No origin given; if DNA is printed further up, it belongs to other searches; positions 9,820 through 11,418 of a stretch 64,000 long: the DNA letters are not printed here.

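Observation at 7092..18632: Pilus-assembly locus fused to a glycan-assembly gene block (UGM-like flavoprotein, two tandem GT-C transferases, SDR epimerase, HAD hydrolase, DUF2298 giant membrane protein)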

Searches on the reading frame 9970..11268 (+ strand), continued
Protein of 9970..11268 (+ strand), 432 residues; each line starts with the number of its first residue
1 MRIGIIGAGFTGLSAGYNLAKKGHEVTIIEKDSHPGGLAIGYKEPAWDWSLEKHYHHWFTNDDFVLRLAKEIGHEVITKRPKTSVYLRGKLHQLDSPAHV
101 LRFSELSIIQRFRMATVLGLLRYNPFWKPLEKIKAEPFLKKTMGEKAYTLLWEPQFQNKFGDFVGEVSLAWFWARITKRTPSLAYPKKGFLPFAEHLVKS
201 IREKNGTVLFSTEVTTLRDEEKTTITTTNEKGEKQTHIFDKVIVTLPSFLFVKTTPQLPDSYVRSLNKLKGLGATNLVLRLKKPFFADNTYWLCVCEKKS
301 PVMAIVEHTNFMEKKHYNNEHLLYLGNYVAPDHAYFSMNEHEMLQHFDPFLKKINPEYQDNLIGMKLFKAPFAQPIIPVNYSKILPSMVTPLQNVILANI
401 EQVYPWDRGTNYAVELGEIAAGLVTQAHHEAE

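Call 79: find_homologous_proteins(query=P0142, max_evalue=1e-20)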
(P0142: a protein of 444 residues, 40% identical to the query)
Query P0142 (444 aa): 8000 proteins with E <= 1e-20 among 8000 candidates; the best 120 are listed.
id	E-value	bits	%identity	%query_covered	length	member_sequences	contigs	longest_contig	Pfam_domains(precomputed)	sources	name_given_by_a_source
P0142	0.0e+0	1043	100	100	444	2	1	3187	PF01266.31,PF01593.31,PF13450.13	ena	-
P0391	1.3e-270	916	86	100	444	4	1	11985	PF01266.31,PF01593.31,PF13450.13,PF07992.21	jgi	jgi:protoporphyrinogen oxidase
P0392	3.3e-269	911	86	100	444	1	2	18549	PF01266.31,PF01593.31,PF13450.13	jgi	jgi:protoporphyrinogen oxidase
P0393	9.1e-269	910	86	100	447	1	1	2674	PF01266.31,PF01593.31,PF13450.13,PF07992.21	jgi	jgi:protoporphyrinogen oxidase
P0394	2.0e-265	899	84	100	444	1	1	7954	PF01266.31,PF01593.31,PF13450.13,PF00890.31,PF07992.21,PF03486.21,PF12831.14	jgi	jgi:protoporphyrinogen oxidase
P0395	3.6e-256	868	82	99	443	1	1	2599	PF01266.31,PF01593.31,PF13450.13,PF12831.14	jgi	jgi:protoporphyrinogen oxidase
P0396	3.5e-240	816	78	97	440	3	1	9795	PF01266.31,PF01593.31,PF13450.13,PF07992.21,PF03486.21,PF12831.14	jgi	-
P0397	4.8e-240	815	78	97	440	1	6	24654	PF01266.31,PF01593.31,PF13450.13,PF07992.21,PF03486.21,PF12831.14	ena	-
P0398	3.4e-239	812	78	97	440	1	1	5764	PF01266.31,PF01593.31,PF13450.13,PF07992.21,PF03486.21,PF12831.14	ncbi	-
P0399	1.5e-237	807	78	97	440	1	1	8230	PF01266.31,PF01593.31,PF13450.13,PF07992.21,PF03486.21,PF12831.14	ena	-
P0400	7.9e-235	798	76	97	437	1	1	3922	PF01266.31,PF01593.31,PF13450.13,PF00890.31,PF07992.21,PF00070.34,PF03486.21,PF12831.14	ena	-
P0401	2.1e-232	790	75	97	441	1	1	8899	PF01266.31,PF01593.31,PF13450.13,PF07992.21,PF00070.34,PF03486.21,PF12831.14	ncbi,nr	ncbi:MAG: NAD(P)/FAD-dependent oxidoreductase [Anaerolineales bacterium]|nr:NAD(P)/FAD-dependent oxi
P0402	2.7e-232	790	75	98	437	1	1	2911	PF01266.31,PF01593.31,PF13450.13,PF00890.31,PF07992.21,PF03486.21,PF12831.14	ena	-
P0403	1.7e-230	784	75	97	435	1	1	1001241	PF01266.31,PF01593.31,PF13450.13,PF00890.31,PF07992.21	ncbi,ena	-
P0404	3.2e-229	780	74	97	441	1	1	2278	PF01266.31,PF01593.31,PF13450.13,PF00890.31,PF07992.21,PF00070.34,PF03486.21,PF12831.14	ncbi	-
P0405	1.5e-228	777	74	98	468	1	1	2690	PF01266.31,PF01593.31,PF13450.13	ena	-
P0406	1.0e-227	775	72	94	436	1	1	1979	PF01266.31,PF01593.31,PF13450.13,PF00890.31,PF07992.21,PF00070.34,PF12831.14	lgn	-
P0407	3.3e-227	773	74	97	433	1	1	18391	PF01266.31,PF01593.31,PF13450.13,PF07992.21,PF00070.34,PF03486.21,PF12831.14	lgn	-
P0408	4.7e-227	772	73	97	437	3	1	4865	PF01266.31,PF01593.31,PF13450.13,PF07992.21,PF00070.34,PF03486.21,PF12831.14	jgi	-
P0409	9.2e-225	765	73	97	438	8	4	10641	PF01266.31,PF01593.31,PF13450.13,PF07992.21,PF12831.14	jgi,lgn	jgi:protoporphyrinogen oxidase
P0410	1.9e-224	764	72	98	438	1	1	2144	PF01266.31,PF01593.31,PF13450.13,PF07992.21,PF03486.21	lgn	-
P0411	1.3e-221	755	71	98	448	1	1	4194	PF01266.31,PF01593.31,PF13450.13,PF00890.31,PF07992.21,PF00070.34,PF03486.21,PF12831.14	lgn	-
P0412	2.1e-219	747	71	98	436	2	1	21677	PF01266.31,PF01593.31,PF13450.13,PF07992.21,PF03486.21,PF12831.14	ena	-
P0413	6.1e-218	742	69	98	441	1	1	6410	PF01266.31,PF01593.31,PF13450.13,PF12831.14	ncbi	-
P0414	9.7e-217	738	70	95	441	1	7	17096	PF01266.31,PF01593.31,PF13450.13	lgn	-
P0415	5.0e-216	736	70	97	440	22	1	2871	PF01266.31,PF01593.31,PF13450.13,PF03486.21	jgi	-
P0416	6.1e-212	723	68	97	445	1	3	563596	PF01266.31,PF01593.31,PF13450.13,PF00890.31,PF07992.21,PF03486.21,PF12831.14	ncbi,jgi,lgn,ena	jgi:protoporphyrinogen oxidase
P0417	3.7e-205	700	67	98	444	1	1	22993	PF01266.31,PF01593.31,PF13450.13,PF00890.31,PF07992.21,PF00070.34,PF03486.21,PF12831.14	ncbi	ncbi:MAG: NAD(P)/FAD-dependent oxidoreductase [Chloroflexota bacterium]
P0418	5.4e-199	680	63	97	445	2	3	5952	PF01266.31,PF01593.31,PF13450.13,PF00890.31,PF07992.21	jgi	-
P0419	6.6e-197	673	64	97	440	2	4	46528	PF01266.31,PF01593.31,PF13450.13,PF00890.31,PF07992.21,PF00070.34,PF03486.21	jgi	jgi:protoporphyrinogen oxidase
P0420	1.1e-195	669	62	99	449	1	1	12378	PF01266.31,PF01593.31,PF13450.13,PF00890.31,PF07992.21,PF00070.34,PF03486.21,PF12831.14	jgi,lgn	jgi:protoporphyrinogen oxidase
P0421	3.1e-194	664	64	94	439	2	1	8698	PF01946.24,PF01266.31,PF01593.31,PF13450.13,PF00890.31,PF07992.21,PF00070.34,PF03486.21,PF12831.14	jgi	jgi:protoporphyrinogen oxidase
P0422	1.1e-193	662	62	98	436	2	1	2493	PF01266.31,PF01593.31,PF13450.13,PF00890.31,PF07992.21,PF03486.21,PF12831.14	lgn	-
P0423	1.2e-192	659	63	98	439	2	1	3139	PF01266.31,PF01593.31,PF13450.13,PF00890.31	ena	-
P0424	2.9e-192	658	61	99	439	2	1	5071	PF01266.31,PF01593.31,PF13450.13,PF00890.31,PF07992.21,PF00070.34,PF03486.21,PF12831.14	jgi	-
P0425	3.4e-191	654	63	97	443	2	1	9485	PF01266.31,PF01593.31,PF13450.13,PF07992.21,PF12831.14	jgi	jgi:protoporphyrinogen oxidase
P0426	7.0e-191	653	62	98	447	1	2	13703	PF01266.31,PF01593.31,PF13450.13,PF00890.31,PF07992.21,PF00070.34,PF03486.21,PF12831.14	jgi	jgi:protoporphyrinogen oxidase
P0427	2.8e-190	651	61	93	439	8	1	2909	PF01266.31,PF01593.31,PF13450.13,PF00890.31,PF07992.21,PF00070.34,PF12831.14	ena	-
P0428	3.7e-190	651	62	98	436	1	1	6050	PF01946.24,PF01266.31,PF01593.31,PF13450.13,PF00890.31,PF07992.21,PF00070.34,PF03486.21,PF12831.14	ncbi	-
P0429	7.5e-190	650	61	95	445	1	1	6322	PF01266.31,PF01593.31,PF13450.13,PF00890.31,PF07992.21,PF12831.14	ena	-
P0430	8.3e-190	650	61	98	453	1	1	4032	PF01266.31,PF01593.31,PF13450.13,PF00890.31,PF07992.21,PF00070.34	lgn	-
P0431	1.3e-188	646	62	97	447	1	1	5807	PF01266.31,PF01593.31,PF13450.13,PF00890.31,PF07992.21,PF00070.34,PF12831.14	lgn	-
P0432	1.5e-188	646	62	97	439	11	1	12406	PF01266.31,PF01593.31,PF13450.13,PF00890.31,PF07992.21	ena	-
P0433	2.3e-188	645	61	99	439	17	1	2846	PF01266.31,PF01593.31,PF13450.13,PF00890.31,PF07992.21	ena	-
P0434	2.9e-188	645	60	97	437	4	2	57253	PF01266.31,PF01593.31,PF13450.13,PF00890.31,PF07992.21,PF03486.21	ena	-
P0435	3.4e-188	644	61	97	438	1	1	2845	PF01266.31,PF01593.31,PF13450.13,PF00890.31,PF07992.21,PF00070.34,PF03486.21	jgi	jgi:protoporphyrinogen oxidase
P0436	7.6e-188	643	61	99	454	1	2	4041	PF01266.31,PF01593.31,PF13450.13,PF00890.31,PF07992.21,PF00070.34,PF03486.21,PF12831.14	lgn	-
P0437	1.7e-187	642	62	94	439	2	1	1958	PF01946.24,PF01266.31,PF01593.31,PF13450.13,PF00890.31,PF07992.21,PF00070.34,PF12831.14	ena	-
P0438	2.4e-187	642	61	97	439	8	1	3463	PF01266.31,PF01593.31,PF13450.13,PF00890.31,PF07992.21,PF00070.34,PF12831.14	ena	-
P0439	2.4e-187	642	61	98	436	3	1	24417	PF01266.31,PF01593.31,PF13450.13,PF00890.31,PF07992.21,PF03486.21,PF12831.14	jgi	-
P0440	2.6e-187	641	62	97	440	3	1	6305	PF01266.31,PF01593.31,PF13450.13,PF00890.31,PF07992.21,PF00070.34,PF03486.21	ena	-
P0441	2.9e-187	641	62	97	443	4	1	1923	PF01266.31,PF01593.31,PF13450.13,PF00890.31,PF07992.21,PF00070.34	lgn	-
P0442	3.0e-187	641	61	98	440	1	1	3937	PF01266.31,PF01593.31,PF13450.13,PF07992.21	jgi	jgi:protoporphyrinogen oxidase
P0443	4.0e-187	641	63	98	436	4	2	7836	PF01266.31,PF01593.31,PF13450.13,PF00890.31,PF07992.21,PF00070.34,PF03486.21,PF12831.14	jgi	jgi:protoporphyrinogen oxidase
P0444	4.5e-187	641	61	97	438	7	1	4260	PF01266.31,PF01593.31,PF13450.13,PF00890.31,PF07992.21,PF03486.21,PF12831.14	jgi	jgi:protoporphyrinogen oxidase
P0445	4.8e-187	641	62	97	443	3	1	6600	PF01266.31,PF01593.31,PF13450.13,PF00890.31,PF07992.21,PF00070.34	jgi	jgi:protoporphyrinogen oxidase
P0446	6.4e-187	640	62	97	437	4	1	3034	PF01266.31,PF01593.31,PF13450.13,PF00890.31,PF07992.21,PF00070.34,PF12831.14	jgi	jgi:protoporphyrinogen oxidase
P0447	1.2e-186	639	61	97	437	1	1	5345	PF01266.31,PF01593.31,PF13450.13,PF13454.13,PF12831.14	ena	-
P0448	1.3e-186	639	60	97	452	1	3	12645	PF01266.31,PF01593.31,PF13450.13,PF00890.31,PF07992.21,PF03486.21,PF12831.14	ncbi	-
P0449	1.8e-186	639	62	97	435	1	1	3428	PF01266.31,PF01593.31,PF13450.13,PF07992.21,PF00070.34,PF12831.14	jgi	jgi:protoporphyrinogen oxidase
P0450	1.9e-186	639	60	97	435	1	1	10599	PF01266.31,PF01593.31,PF13450.13,PF12831.14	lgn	-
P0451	4.9e-186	637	62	97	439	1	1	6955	PF01266.31,PF01593.31,PF13450.13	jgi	-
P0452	5.1e-186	637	60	98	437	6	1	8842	PF01266.31,PF01593.31,PF13450.13,PF07992.21,PF00070.34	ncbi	-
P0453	6.0e-186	637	61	98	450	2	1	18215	PF01266.31,PF01593.31,PF13450.13,PF07992.21,PF03486.21,PF13454.13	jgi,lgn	jgi:protoporphyrinogen oxidase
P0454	1.8e-185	635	61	97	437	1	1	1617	PF01266.31,PF01593.31,PF13450.13,PF07992.21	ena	-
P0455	2.2e-185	635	60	97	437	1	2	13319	PF01266.31,PF01593.31,PF13450.13,PF07992.21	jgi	jgi:protoporphyrinogen oxidase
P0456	2.7e-185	635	60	97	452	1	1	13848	PF01266.31,PF01593.31,PF13450.13,PF00890.31,PF07992.21,PF03486.21,PF12831.14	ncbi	-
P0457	4.7e-185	634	60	97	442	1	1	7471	PF01266.31,PF01593.31,PF13450.13,PF00890.31,PF07992.21,PF00070.34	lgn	-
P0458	6.2e-185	634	61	97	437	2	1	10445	PF01266.31,PF01593.31,PF13450.13,PF00890.31,PF12831.14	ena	-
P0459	6.8e-185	633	59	95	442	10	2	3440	PF01266.31,PF01593.31,PF13450.13,PF07992.21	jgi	jgi:protoporphyrinogen oxidase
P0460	1.4e-184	632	60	96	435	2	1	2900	PF01266.31,PF01593.31,PF13450.13,PF00890.31,PF07992.21,PF00070.34,PF03486.21,PF12831.14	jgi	jgi:protoporphyrinogen oxidase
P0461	1.6e-184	632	61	98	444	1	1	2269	PF01266.31,PF01593.31,PF13450.13,PF07992.21,PF00070.34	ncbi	-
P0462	1.8e-184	632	60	98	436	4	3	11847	PF01266.31,PF01593.31,PF13450.13,PF00890.31,PF07992.21,PF03486.21,PF12831.14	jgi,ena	-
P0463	3.0e-184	631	60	97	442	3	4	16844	PF01266.31,PF01593.31,PF13450.13,PF00890.31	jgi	jgi:protoporphyrinogen oxidase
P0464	3.6e-184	631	61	99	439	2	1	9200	PF01266.31,PF01593.31,PF13450.13,PF00890.31,PF07992.21,PF00070.34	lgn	-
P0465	8.2e-184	630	60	96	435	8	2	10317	PF01266.31,PF01593.31,PF13450.13,PF00890.31,PF07992.21,PF03486.21,PF12831.14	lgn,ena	-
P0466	2.0e-183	629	63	95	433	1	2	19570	PF01266.31,PF01593.31,PF13450.13,PF00890.31,PF00070.34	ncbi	-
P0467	1.4e-182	626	61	97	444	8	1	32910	PF01266.31,PF01593.31,PF13450.13,PF00070.34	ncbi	ncbi:MAG: NAD(P)/FAD-dependent oxidoreductase [Chloroflexota bacterium]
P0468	2.0e-182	625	60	99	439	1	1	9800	PF01266.31,PF01593.31,PF13450.13,PF00890.31,PF07992.21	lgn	-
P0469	2.5e-182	625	59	99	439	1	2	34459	PF01946.24,PF01266.31,PF01593.31,PF13450.13,PF00890.31,PF07992.21,PF12831.14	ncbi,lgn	-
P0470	5.3e-182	624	62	96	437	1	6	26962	PF01946.24,PF01266.31,PF01593.31,PF13450.13,PF00890.31,PF07992.21,PF00070.34,PF03486.21,PF12831.14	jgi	jgi:protoporphyrinogen oxidase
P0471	5.3e-182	624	59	96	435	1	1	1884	PF01266.31,PF01593.31,PF13450.13,PF00890.31,PF07992.21,PF00070.34,PF03486.21,PF12831.14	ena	-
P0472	8.6e-182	623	59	98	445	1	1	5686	PF01266.31,PF01593.31,PF13450.13,PF03486.21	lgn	-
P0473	1.1e-181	623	60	98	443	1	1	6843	PF01266.31,PF01593.31,PF13450.13,PF07992.21,PF00070.34,PF03486.21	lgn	-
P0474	1.6e-181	622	59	98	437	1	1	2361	PF01266.31,PF01593.31,PF13450.13,PF07992.21,PF03486.21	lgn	-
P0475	1.8e-181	622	62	93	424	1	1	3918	PF01593.31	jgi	jgi:protoporphyrinogen oxidase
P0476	2.8e-181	622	59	97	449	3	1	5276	PF01266.31,PF01593.31,PF13450.13,PF07992.21,PF00070.34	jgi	jgi:protoporphyrinogen oxidase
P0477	4.1e-181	621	60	98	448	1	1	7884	PF01266.31,PF01593.31,PF13450.13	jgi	jgi:protoporphyrinogen oxidase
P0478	5.1e-181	621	60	94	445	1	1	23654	PF01266.31,PF01593.31,PF13450.13,PF07992.21,PF00070.34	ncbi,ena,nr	ncbi:MAG: NAD(P)/FAD-dependent oxidoreductase [Candidatus Promineifilaceae bacterium]|nr:NAD(P)/FAD-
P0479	9.8e-181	620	61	97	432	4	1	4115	PF01266.31,PF01593.31,PF13450.13,PF07992.21,PF00070.34,PF03486.21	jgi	-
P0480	2.1e-180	619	58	98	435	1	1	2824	PF01266.31,PF01593.31,PF13450.13,PF00890.31,PF07992.21,PF00070.34,PF12831.14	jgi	jgi:protoporphyrinogen oxidase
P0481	2.7e-180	618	61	98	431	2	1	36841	PF01266.31,PF01593.31,PF13450.13,PF00890.31,PF07992.21,PF00070.34,PF03486.21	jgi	jgi:protoporphyrinogen oxidase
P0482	2.8e-179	615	60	97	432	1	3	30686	PF01266.31,PF01593.31,PF13450.13,PF00070.34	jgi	jgi:protoporphyrinogen oxidase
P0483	4.2e-179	614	61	96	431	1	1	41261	PF01946.24,PF01266.31,PF01593.31,PF13450.13,PF00890.31,PF07992.21,PF00070.34,PF03486.21,PF12831.14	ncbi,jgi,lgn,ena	-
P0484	4.8e-179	614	58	98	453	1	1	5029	PF01266.31,PF01593.31,PF13450.13,PF07992.21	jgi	jgi:protoporphyrinogen oxidase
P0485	7.3e-179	614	59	97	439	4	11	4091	PF01266.31,PF01593.31,PF13450.13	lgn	-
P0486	1.3e-178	613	58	98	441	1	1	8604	PF01266.31,PF01593.31,PF13450.13,PF00890.31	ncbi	-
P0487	1.4e-178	613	60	97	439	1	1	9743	PF01266.31,PF01593.31,PF13450.13,PF00890.31,PF07992.21,PF12831.14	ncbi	-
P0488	1.6e-178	612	61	97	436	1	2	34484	PF01266.31,PF01593.31,PF13450.13,PF07992.21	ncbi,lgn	-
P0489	1.8e-178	612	60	98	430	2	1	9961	PF01266.31,PF01593.31,PF13450.13,PF00890.31,PF07992.21,PF00070.34,PF03486.21,PF12831.14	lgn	-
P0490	2.9e-178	612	60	97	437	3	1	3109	PF01266.31,PF01593.31,PF13450.13,PF00890.31,PF07992.21,PF00070.34,PF12831.14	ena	-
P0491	3.9e-178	611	58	95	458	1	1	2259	PF01266.31,PF01593.31,PF13450.13,PF00890.31,PF07992.21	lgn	-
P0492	5.1e-178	611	58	98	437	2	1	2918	PF01266.31,PF01593.31,PF13450.13,PF00890.31,PF00070.34,PF03486.21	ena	-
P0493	6.3e-178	610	59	94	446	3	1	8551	PF01266.31,PF01593.31,PF13450.13,PF00890.31,PF07992.21,PF00070.34,PF03486.21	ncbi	-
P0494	9.1e-178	610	59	97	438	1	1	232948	PF01266.31,PF01593.31,PF13450.13,PF07992.21,PF00070.34,PF03486.21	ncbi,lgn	-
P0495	1.1e-177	610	61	94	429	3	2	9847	PF01266.31,PF01593.31,PF13450.13,PF00890.31,PF07992.21,PF00070.34,PF03486.21,PF01494.26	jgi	jgi:protoporphyrinogen oxidase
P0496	1.3e-177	609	59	97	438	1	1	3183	PF01266.31,PF01593.31,PF13450.13,PF07992.21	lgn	-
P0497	1.3e-177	609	60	97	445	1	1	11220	PF01266.31,PF01593.31,PF13450.13,PF13454.13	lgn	-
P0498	1.4e-177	609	58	98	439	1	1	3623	PF01266.31,PF01593.31,PF13450.13,PF07992.21,PF03486.21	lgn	-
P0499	1.8e-177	609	61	96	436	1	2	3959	PF01266.31,PF01593.31,PF13450.13,PF00890.31,PF12831.14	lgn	-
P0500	1.9e-177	609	60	97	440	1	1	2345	PF01266.31,PF01593.31,PF13450.13,PF07992.21,PF00070.34,PF12831.14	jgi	jgi:protoporphyrinogen oxidase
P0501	2.4e-177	609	57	98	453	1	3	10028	PF01266.31,PF01593.31,PF13450.13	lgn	-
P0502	3.3e-177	608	57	98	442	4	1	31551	PF01266.31,PF01593.31,PF13450.13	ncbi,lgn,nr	ncbi:MAG: NAD(P)/FAD-dependent oxidoreductase [Chloroflexi bacterium]|nr:NAD(P)/FAD-dependent oxidor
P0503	4.3e-177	608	58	98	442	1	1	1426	PF01266.31,PF01593.31,PF13450.13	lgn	-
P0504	4.4e-177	608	61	97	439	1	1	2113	PF01266.31,PF01593.31,PF13450.13,PF07992.21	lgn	-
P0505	6.1e-177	607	60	97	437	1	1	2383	PF01266.31,PF01593.31,PF13450.13,PF00890.31,PF07992.21,PF00070.34,PF03486.21,PF12831.14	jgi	-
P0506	6.5e-177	607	58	98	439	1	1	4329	PF01266.31,PF01593.31,PF13450.13,PF07992.21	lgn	-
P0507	1.2e-176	606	58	95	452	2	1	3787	PF01266.31,PF01593.31,PF13450.13,PF00890.31,PF07992.21,PF00070.34,PF03486.21,PF12831.14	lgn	-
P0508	1.2e-176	606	57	97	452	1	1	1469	PF01266.31,PF01593.31,PF13450.13,PF00890.31,PF07992.21,PF12831.14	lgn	-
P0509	1.3e-176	606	59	97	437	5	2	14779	PF01266.31,PF01593.31,PF13450.13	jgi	jgi:protoporphyrinogen oxidase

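Call 80: find_encoding_contigs(protein=P0403, flank=8000, max_places=1)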
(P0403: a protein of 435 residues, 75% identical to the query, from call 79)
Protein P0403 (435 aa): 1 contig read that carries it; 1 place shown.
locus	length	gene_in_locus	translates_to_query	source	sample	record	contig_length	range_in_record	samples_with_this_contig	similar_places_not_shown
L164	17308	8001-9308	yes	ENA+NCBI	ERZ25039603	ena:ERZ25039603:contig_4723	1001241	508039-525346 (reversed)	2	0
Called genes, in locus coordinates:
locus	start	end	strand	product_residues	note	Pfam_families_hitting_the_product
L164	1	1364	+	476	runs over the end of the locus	PF02934:GatB_N, PF02637:GatB_Yqey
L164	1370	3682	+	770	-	PF01326:PPDK_N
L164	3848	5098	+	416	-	PF02812:ELFV_dehydrog_N, PF00208:ELFV_dehydrog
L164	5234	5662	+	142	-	PF00436:SSB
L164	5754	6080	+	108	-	PF11950:DUF3467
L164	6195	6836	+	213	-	PF01997:Translin (faint)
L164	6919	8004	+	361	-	PF03706:LPG_synthase_TM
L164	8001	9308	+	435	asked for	PF00890:FAD_binding_2 (weak), PF01266:DAO, PF01593:Amino_oxidase, PF07992:Pyr_redox_2 (weak), PF13450:NAD_binding_8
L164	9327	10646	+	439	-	PF03721:UDPG_MGDP_dh_N, PF00984:UDPG_MGDP_dh, PF03720:UDPG_MGDP_dh_C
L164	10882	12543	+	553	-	PF00005:ABC_tran, PF02367:TsaE (faint), PF02463:SMC_N (faint), PF13191:AAA_16 (faint), PF13476:AAA_23 (faint), PF13555:AAA_29 (faint), PF12848:ABC_tran_Xtn (weak), PF00005:ABC_tran, +6 more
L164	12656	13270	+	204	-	PF06445:GyrI-like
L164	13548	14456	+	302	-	PF02517:Rce1-like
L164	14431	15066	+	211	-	PF04430:DUF498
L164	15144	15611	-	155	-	PF17973:bMG10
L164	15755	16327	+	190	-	-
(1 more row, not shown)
